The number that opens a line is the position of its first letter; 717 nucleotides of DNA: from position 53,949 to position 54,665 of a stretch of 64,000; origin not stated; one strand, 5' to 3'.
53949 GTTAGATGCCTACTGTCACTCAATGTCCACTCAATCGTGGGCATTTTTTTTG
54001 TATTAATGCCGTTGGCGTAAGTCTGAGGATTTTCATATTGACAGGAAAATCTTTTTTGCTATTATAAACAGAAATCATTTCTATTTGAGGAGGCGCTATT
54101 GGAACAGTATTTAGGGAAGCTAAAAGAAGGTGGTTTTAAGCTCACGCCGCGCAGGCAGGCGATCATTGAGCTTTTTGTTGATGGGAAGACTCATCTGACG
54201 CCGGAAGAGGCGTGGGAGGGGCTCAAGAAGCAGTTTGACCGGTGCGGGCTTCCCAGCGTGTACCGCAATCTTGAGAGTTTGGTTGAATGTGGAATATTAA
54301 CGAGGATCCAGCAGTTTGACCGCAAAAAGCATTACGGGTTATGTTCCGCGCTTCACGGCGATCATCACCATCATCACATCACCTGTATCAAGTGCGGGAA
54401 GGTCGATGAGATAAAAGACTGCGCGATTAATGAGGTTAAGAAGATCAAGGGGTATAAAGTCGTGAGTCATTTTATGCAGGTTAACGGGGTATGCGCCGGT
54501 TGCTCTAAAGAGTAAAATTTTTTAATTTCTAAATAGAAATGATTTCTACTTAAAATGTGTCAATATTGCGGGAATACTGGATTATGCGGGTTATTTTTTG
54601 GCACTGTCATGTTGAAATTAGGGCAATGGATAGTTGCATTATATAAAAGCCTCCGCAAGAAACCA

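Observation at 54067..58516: Four related Fur-box-like operators and two Fur-family regulators in a 4.5-kb locus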

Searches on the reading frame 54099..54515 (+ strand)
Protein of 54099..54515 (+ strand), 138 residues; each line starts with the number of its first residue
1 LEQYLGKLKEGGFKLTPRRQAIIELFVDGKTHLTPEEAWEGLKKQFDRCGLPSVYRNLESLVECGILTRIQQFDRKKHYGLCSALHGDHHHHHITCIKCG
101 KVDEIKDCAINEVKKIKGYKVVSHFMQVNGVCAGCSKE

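Call 5: search_protein_families(library=pfam, proteins=[window:54099-54515:+], max_evalue=0.01)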
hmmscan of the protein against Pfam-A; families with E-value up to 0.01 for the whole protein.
window:54099-54515:+ (138 aa): 1 family
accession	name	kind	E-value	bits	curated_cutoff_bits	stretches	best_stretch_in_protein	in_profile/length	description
PF01475.25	FUR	-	1.5e-27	96.6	23.1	1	11-128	2-120/121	Ferric uptake regulator family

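Call 9: search_protein_families(library=ncbifam, proteins=[window:54099-54515:+], max_evalue=0.01)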
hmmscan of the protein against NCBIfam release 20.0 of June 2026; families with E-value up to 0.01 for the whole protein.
window:54099-54515:+ (138 aa): 9 families
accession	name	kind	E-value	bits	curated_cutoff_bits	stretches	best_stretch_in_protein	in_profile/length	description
NF051892.1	TransRegFurBacil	equivalog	2.3e-26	92.7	220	1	7-137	11-145/149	ferric iron uptake transcriptional regulator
NF052545.1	TransRegPerRClab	equivalog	1.6e-19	70.3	180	1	1-137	1-136/138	transcriptional regulator PerR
NF051891.1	TransRegFurHelico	equivalog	9.9e-19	67.7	200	1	7-137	17-147/148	ferric iron uptake transcriptional regulator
NF006999.0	PRK09462.1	equivalog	4e-15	55.7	146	1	7-133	7-134/148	ferric iron uptake transcriptional regulator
NF047406.1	TransRegPerRTherm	equivalog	3.5e-10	40.2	200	1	14-136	5-126/130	manganese-dependent transcriptional regulator PerR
NF008646.0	PRK11639.1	equivalog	1.7e-09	37.6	167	1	12-136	21-147/171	zinc uptake transcriptional repressor Zur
NF045677.1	FeRespRegIrr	equivalog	8.6e-07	29.1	170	1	7-94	3-88/127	Fur family transcriptional regulator Irr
NF045678.1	TransRegIrrA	equivalog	1.4e-06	28.3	150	1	5-105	10-106/138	iron response transcriptional regulator IrrA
NF047462.1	FUR_perox_PerRA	exception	0.00076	20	200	1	8-105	12-104/142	peroxide-responsive transcriptional repressor PerRA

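Call 11: search_solved_structures(query=window:54099-54515:+, max_evalue=0.001, show_alignments=2)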
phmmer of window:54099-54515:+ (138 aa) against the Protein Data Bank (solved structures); distinct sequences matched with E-value up to 0.001: 25.
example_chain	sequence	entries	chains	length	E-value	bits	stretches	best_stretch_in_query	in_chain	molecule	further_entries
2fe3_A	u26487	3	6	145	3.4e-18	69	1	3-137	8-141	Peroxide operon regulator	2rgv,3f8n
9ire_A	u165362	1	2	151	4.7e-18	68.6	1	7-137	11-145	Ferric uptake regulation protein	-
6d57_A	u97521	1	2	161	2.2e-17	66.4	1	2-137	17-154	Ferric uptake regulation protein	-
4ets_A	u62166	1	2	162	2.3e-17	66.4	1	2-137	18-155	Ferric uptake regulation protein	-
5nbc_A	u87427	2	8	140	2.7e-15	59.6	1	8-135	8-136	Ferric uptake regulation protein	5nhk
3mwm_A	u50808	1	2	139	1.6e-14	57.1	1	16-136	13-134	Putative metal uptake regulation protein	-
7vo0_G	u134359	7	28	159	2.8e-14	56.3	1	16-136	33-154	Putative metal uptake regulation protein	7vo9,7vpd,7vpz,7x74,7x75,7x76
2o03_A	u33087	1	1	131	7.4e-14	55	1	12-136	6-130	probable Zinc uptake regulation protein FurB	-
2xig_A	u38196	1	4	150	2.2e-13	53.4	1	6-136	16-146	FERRIC UPTAKE REGULATION PROTEIN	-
8j6w_A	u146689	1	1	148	2.4e-13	53.3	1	8-133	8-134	Ferric uptake regulation protein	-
2w57_A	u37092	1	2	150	1.5e-12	50.8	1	7-133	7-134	FERRIC UPTAKE REGULATION PROTEIN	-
3eyy_A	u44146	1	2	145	2.4e-11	46.8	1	6-136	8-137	Putative iron uptake regulatory protein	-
4i7h_A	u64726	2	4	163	1.1e-10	44.7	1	2-136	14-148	peroxide stress sensing regulator | Peroxide stress regulator PerR, FUR family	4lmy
6dk4_A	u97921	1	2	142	2.7e-10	43.4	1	5-132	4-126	Ferric uptake regulation protein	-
1mzb_A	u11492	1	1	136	3.5e-09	39.8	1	7-126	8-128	ferric uptake regulation protein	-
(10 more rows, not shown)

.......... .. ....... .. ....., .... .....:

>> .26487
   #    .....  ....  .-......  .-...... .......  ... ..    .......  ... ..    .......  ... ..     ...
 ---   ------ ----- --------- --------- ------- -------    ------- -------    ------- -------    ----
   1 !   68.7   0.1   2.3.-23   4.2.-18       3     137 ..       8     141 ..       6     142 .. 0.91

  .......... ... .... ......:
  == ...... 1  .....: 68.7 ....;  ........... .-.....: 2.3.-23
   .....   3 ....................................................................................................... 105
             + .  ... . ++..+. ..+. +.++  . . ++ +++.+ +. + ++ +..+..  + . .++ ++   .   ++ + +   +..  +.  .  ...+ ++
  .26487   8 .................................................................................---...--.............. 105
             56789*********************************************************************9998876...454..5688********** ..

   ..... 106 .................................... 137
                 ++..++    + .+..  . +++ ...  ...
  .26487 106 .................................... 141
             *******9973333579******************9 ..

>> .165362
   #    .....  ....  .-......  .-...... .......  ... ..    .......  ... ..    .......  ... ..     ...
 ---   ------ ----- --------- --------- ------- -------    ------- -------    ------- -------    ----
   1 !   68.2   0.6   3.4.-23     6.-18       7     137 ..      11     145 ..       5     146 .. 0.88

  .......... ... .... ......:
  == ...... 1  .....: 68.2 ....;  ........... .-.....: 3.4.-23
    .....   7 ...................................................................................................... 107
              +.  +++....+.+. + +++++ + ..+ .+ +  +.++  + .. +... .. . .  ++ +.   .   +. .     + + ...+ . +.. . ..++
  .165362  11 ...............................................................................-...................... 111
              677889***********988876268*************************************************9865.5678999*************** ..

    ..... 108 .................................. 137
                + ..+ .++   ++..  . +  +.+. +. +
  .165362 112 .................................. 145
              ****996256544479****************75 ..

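Call 13: find_encoding_contigs(protein=window:54099-54515:+, flank=6000, max_places=6)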
Protein window:54099-54515:+ (138 aa): 9 contigs read that carry it; 5 places shown.
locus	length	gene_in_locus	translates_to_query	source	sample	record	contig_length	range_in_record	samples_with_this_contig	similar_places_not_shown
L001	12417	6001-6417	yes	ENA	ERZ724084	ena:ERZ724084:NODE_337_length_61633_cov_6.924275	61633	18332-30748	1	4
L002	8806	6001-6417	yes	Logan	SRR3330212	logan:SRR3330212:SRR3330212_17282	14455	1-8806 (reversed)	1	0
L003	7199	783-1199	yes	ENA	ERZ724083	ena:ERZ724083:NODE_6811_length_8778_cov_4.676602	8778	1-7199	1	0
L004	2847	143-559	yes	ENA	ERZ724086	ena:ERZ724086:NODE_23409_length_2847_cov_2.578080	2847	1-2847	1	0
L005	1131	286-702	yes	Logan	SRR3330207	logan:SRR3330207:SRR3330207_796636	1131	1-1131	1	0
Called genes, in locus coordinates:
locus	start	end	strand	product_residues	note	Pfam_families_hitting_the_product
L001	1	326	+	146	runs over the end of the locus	PF04115:Ureidogly_lyase (weak)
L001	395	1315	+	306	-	PF01544:CorA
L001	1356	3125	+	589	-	PF17297:PEPCK_N, PF00821:PEPCK_GTP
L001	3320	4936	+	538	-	PF00005:ABC_tran, PF02463:SMC_N (faint), PF13304:AAA_21 (faint), PF12848:ABC_tran_Xtn, PF00005:ABC_tran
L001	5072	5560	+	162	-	-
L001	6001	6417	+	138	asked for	PF01475:FUR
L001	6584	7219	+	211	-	-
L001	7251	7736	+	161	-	-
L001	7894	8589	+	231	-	PF02683:DsbD_TM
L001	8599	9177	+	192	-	PF00515:TPR_1 (faint), PF07719:TPR_2 (faint), PF13181:TPR_8 (faint), PF13176:TPR_7 (faint), PF14559:TPR_19 (weak), PF13428:TPR_14 (weak), PF13432:TPR_16, PF13414:TPR_11 (weak), +1 more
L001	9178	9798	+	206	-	-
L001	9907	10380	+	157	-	PF01475:FUR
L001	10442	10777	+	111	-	PF17253:DUF5320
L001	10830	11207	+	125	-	PF02579:Nitro_FeMo-Co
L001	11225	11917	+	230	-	PF00578:AhpC-TSA, PF08534:Redoxin, PF10417:1-cysPrx_C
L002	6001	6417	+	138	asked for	PF01475:FUR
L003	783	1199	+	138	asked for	PF01475:FUR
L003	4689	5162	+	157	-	PF01475:FUR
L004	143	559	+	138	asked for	PF01475:FUR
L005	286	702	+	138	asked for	PF01475:FUR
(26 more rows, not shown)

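Call 14: find_homologous_proteins(query=window:54099-54515:+, max_evalue=1e-10)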
Query window:54099-54515:+ (138 aa): 179 proteins with E <= 1e-10 among 189 candidates; the best 120 are listed.
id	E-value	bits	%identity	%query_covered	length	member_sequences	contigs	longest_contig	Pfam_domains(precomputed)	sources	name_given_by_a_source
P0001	8.1e-91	319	100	100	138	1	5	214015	PF01475.26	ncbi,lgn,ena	-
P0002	9.6e-84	296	91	100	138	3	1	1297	PF01475.26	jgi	-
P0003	1.8e-82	292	91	100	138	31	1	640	PF01475.26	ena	-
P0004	1.6e-81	289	91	99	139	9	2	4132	PF01475.26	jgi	jgi:Fur family transcriptional regulator, ferric uptake regulator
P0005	1.2e-80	286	88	99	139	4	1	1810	PF01475.26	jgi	jgi:Fe2+ or Zn2+ uptake regulation protein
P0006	9.5e-80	283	88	99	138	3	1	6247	PF01475.26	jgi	jgi:Fe2+ or Zn2+ uptake regulation protein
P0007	1.3e-79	283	88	99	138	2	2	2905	PF01475.26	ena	-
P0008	3.7e-79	281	86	100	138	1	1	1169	PF01475.26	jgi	jgi:Fe2+ or Zn2+ uptake regulation protein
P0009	4.8e-78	278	88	100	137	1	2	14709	PF01475.26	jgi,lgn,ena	-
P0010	7.7e-78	277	87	99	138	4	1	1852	PF01475.26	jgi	-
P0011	1.7e-77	276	87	99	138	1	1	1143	PF01475.26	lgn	-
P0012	8.2e-76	271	84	100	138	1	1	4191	PF01475.26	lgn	-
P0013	1.1e-75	270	80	99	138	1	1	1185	PF01475.26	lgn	-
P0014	2.0e-75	269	83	99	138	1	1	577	PF01475.26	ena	-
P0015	3.1e-75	269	82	99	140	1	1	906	PF01475.26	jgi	jgi:Fe2+ or Zn2+ uptake regulation protein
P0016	6.8e-75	268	81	100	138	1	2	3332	PF01475.26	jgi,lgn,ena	-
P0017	6.9e-74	264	85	99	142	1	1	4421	PF01475.26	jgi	jgi:Fe2+ or Zn2+ uptake regulation protein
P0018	1.6e-73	263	80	99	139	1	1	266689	PF01475.26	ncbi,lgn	-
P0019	2.1e-73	263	82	100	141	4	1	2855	PF01475.26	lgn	-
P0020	2.6e-73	262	83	100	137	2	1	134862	PF01475.26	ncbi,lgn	ncbi:MAG: transcriptional repressor [Candidatus Omnitrophota bacterium]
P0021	2.6e-73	262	83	100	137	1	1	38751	PF01475.26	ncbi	ncbi:MAG: transcriptional repressor [Candidatus Omnitrophota bacterium]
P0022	4.2e-73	262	82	98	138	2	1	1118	PF01475.26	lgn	-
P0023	8.3e-73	261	80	99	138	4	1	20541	PF01475.26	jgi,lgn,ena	-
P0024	6.2e-72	258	81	100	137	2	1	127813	PF01475.26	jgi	-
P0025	6.7e-72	258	81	99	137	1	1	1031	PF01475.26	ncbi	-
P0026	9.4e-72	257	83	99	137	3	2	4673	PF01475.26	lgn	-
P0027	2.0e-71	256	78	100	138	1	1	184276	PF01475.26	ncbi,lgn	-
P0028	3.6e-71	255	78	100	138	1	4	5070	PF01475.26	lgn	-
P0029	5.2e-71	255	79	100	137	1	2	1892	PF01475.26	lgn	-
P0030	9.1e-71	254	78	99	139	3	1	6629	PF01475.26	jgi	jgi:Fur family transcriptional regulator, ferric uptake regulator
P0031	9.6e-71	254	81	100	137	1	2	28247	PF01475.26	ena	-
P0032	1.2e-70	254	80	99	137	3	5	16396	PF01475.26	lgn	-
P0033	5.0e-70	252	79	99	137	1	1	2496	PF01475.26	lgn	-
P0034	7.0e-70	251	80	99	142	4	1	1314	PF01475.26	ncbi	-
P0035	7.3e-70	251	80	100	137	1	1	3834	PF01475.26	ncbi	-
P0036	8.9e-70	251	79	98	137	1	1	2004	PF01475.26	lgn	-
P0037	1.7e-69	250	79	100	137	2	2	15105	PF01475.26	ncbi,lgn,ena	-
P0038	1.8e-69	250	81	100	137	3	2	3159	PF01475.26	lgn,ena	-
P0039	3.0e-69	249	79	100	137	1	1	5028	PF01475.26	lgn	-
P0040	1.1e-68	247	78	100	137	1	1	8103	PF01475.26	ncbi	-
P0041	1.2e-68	247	78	99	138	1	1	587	PF01475.26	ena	-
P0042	3.3e-68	246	78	100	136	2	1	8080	PF01475.26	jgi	jgi:Fe2+ or Zn2+ uptake regulation protein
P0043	9.3e-68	244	77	99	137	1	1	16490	PF01475.26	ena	-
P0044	2.3e-67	243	77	100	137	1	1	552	PF01475.26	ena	-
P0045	2.6e-67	243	76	100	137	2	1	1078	PF01475.26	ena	-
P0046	2.6e-67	243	78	99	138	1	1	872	PF01475.26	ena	-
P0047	3.7e-67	242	76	99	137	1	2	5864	PF01475.26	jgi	jgi:Fur family ferric uptake transcriptional regulator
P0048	5.0e-67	242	75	99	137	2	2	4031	PF01475.26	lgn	-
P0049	6.1e-67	242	74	99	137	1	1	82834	PF01475.26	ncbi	ncbi:MAG: Fur family transcriptional regulator [Candidatus Omnitrophota bacterium]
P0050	6.8e-67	242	76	87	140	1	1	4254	PF01475.26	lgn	-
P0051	8.7e-67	241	73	96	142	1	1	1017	PF01475.26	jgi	jgi:Fur family transcriptional regulator, ferric uptake regulator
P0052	1.2e-66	241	77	99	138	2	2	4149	PF01475.26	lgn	-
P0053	1.2e-66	241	75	100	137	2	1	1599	PF01475.26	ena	-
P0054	1.6e-66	240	75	100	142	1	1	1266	PF01475.26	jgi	-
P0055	2.0e-65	237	74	99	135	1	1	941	PF01475.26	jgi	-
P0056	2.8e-65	236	76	98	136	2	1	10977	PF01475.26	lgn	-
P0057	8.2e-65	235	74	99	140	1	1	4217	PF01475.26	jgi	-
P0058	8.6e-65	235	73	99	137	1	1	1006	PF01475.26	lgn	-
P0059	9.1e-65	235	74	99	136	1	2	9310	PF01475.26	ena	-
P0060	1.4e-64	234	75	100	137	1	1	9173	PF01475.26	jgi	-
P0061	1.6e-64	234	72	99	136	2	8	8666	PF01475.26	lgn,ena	-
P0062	3.7e-64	233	72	100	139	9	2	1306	PF01475.26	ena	-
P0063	6.6e-64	232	74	100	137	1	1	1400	PF01475.26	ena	-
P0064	9.6e-64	231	71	99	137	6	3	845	PF01475.26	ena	-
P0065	1.0e-63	231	74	99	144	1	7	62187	PF01475.26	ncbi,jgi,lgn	jgi:Fur family transcriptional regulator, ferric uptake regulator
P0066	1.5e-63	231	72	98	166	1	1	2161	PF01475.26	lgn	-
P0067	1.6e-63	231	72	97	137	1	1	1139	PF01475.26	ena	-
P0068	1.9e-63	230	72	100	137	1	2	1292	PF01475.26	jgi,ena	-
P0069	2.0e-63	230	74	99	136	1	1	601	PF01475.26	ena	-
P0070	2.8e-63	230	74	99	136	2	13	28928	PF01475.26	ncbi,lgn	-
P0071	2.9e-63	230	71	99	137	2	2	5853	PF01475.26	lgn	-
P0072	3.6e-63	230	73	99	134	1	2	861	PF01475.26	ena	-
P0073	5.5e-63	229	74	99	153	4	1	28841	PF01475.26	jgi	-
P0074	5.7e-63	229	72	99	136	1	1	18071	PF01475.26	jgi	jgi:Fur family ferric uptake transcriptional regulator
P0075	1.6e-62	227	69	99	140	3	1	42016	PF01475.26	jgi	jgi:Fe2+ or Zn2+ uptake regulation protein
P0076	3.2e-62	226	72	100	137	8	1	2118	PF01475.26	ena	-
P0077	4.7e-62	226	67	99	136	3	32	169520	PF01475.26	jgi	-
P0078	6.3e-62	225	68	99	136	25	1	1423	PF01475.26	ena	-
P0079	6.4e-62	225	70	100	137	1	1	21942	PF01475.26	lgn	-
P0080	9.9e-62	225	69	99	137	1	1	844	PF01475.26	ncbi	-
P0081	1.1e-61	225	70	98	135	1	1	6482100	PF01475.26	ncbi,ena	-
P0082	1.8e-61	224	73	100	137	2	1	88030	PF01475.26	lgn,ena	-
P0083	1.9e-61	224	77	95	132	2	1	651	PF01475.26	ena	-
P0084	2.0e-61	224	70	100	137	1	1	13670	PF01475.26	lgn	-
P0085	2.2e-61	224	70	100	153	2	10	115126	PF01475.26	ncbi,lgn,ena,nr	ncbi:MAG TPA: Fur family transcriptional regulator [Candidatus Omnitrophota bacterium]|nr:transcript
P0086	2.3e-61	224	70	99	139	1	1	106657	PF01475.26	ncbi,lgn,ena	-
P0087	2.9e-61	223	70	98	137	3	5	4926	PF01475.26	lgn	-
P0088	4.1e-61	223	67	99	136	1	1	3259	PF01475.26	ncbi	-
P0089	5.3e-61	223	69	99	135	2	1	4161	PF01475.26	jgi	-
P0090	5.8e-61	222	68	99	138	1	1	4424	PF01475.26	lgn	-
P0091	5.9e-61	222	66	100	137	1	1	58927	PF01475.26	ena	-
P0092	5.9e-61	222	69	100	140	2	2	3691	PF01475.26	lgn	-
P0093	6.2e-61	222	72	99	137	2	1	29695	PF01475.26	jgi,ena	-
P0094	8.6e-61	222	73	95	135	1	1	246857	PF01475.26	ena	-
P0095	8.6e-61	222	69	99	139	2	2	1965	PF01475.26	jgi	jgi:Fe2+ or Zn2+ uptake regulation protein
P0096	1.7e-60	221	69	99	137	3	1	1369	PF01475.26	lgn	-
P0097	1.9e-60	221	68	100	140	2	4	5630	PF01475.26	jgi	-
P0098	2.6e-60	220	71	99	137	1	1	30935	PF01475.26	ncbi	ncbi:Fur family transcriptional regulator [Thermodesulfobacteriota bacterium]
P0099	3.0e-60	220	71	99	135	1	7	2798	PF01475.26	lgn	-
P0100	5.6e-60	219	71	99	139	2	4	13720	PF01475.26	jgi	jgi:Fur family transcriptional regulator, ferric uptake regulator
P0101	5.7e-60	219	67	98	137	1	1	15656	PF01475.26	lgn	-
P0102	6.8e-60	219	69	99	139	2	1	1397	PF01475.26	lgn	-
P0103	2.7e-59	217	68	96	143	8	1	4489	PF01475.26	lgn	-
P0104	3.6e-59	217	67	99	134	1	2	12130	PF01475.26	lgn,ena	-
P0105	3.9e-59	216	69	100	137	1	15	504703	PF01475.26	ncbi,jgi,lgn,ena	jgi:Fe2+ or Zn2+ uptake regulation protein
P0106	4.6e-59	216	69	97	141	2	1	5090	PF01475.26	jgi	-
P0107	4.9e-59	216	65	100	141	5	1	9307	PF01475.26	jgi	jgi:Fur family ferric uptake transcriptional regulator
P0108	6.0e-59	216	65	99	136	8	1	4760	PF01475.26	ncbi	-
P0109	9.7e-59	215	69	99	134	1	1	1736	PF01475.26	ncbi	-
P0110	1.1e-58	215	68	96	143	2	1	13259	PF01475.26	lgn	-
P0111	1.2e-58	215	65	100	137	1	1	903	PF01475.26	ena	-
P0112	1.2e-58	215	70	98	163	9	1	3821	PF01475.26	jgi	jgi:Fe2+ or Zn2+ uptake regulation protein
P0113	1.3e-58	215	67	98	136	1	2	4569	PF01475.26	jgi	jgi:Fur family transcriptional regulator, ferric uptake regulator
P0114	1.4e-58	215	64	99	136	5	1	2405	PF01475.26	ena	-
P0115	1.4e-58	215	67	100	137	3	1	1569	PF01475.26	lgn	-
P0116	1.4e-58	215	67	99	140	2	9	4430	PF01475.26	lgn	-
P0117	2.0e-58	214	68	99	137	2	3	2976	PF01475.26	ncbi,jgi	-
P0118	2.4e-58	214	70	100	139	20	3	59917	PF01475.26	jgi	-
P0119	2.9e-58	214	68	100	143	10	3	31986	PF01475.26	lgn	-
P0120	3.1e-58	214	66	98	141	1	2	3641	PF01475.26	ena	-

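Call 15: find_related_loci(query=window:54099-54515:+, collection=genome_contigs, flank=7000)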
Query window:54099-54515:+ (138 aa) in genome_contigs; peptide patterns used: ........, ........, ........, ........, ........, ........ (x = any residue, [..] = any of these).
151 stretches matched a pattern; 32 encode a relative of the query (tblastn E <= 1e-3); 32 distinct loci.
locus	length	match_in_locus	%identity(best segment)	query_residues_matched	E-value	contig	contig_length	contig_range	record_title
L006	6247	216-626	88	1-137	2e-81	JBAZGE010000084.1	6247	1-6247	MAG: Candidatus Omnitrophota bacterium isolate SO_2017_LW3_37 NODE_44533_length_6247_cov_2.187092_LW162_2017, whole geno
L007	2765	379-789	92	1-137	6e-82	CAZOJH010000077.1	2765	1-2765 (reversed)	MAG TPA_asm: uncultured Candidatus Saccharibacteria bacterium isolate SRP272421_co3_138 genome assembly, contig: NODE_15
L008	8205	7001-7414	89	1-138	3e-80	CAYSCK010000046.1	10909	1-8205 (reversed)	MAG TPA_asm: uncultured Planctomycetia bacterium isolate binchicken_co220_82 genome assembly, contig: NODE_3957_length_1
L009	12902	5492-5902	84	1-137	2e-78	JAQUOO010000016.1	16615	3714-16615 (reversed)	MAG: Candidatus Omnitrophota bacterium isolate STD1_202 NODE_8249_length_16615_cov_4.387797_Sandtown_D1, whole genome sh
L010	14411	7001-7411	80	1-137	7e-76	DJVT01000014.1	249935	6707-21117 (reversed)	MAG TPA_asm: Candidatus Omnitrophica bacterium UBA6249 UBA6249_contig_3080, whole genome shotgun sequence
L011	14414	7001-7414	78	1-138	2e-73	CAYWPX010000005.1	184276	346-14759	MAG TPA_asm: uncultured Planctomycetia bacterium isolate SRP278252_co2_234 genome assembly, contig: NODE_79_length_18427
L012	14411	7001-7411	74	1-137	2e-70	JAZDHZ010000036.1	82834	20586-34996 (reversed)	MAG: Candidatus Omnitrophota bacterium isolate MEGAHIT-group-0.379 k141_20949334, whole genome shotgun sequence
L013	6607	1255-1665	76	1-138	1e-69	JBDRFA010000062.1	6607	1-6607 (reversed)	MAG: Candidatus Omnitrophota bacterium isolate MEGAHIT-group-1.343 k141_4552857, whole genome shotgun sequence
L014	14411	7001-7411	82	1-138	7e-69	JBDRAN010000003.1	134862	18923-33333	MAG: Candidatus Omnitrophota bacterium isolate MEGAHIT-group-1.1004 k141_9730120, whole genome shotgun sequence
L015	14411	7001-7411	83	1-138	3e-69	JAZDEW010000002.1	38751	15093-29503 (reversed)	MAG: Candidatus Omnitrophota bacterium isolate MEGAHIT-group-0.169 k141_19177142, whole genome shotgun sequence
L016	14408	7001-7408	80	1-137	4e-67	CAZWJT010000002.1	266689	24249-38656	MAG TPA_asm: uncultured Planctomycetia bacterium isolate binchicken_co115_34 genome assembly, contig: NODE_46_length_266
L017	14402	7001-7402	74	1-137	3e-66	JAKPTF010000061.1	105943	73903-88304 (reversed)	MAG: Candidatus Omnitrophota bacterium isolate JPNA_metabat.7 k141_163487, whole genome shotgun sequence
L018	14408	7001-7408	74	1-137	6e-66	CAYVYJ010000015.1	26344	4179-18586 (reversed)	MAG TPA_asm: uncultured Planctomycetia bacterium isolate SRP167671_co1_67 genome assembly, contig: NODE_2090_length_2634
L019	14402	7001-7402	70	1-135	5e-65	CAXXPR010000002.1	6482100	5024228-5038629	MAG: Desulfatiglandales bacterium isolate a8f5a47d-4dac-4919-b032-e1fff6f47f18 genome assembly, contig: contig_2, whole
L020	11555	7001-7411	70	1-138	1e-64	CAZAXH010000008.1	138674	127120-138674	MAG TPA_asm: uncultured Planctomycetales bacterium isolate binchicken_co117_398 genome assembly, contig: NODE_153_length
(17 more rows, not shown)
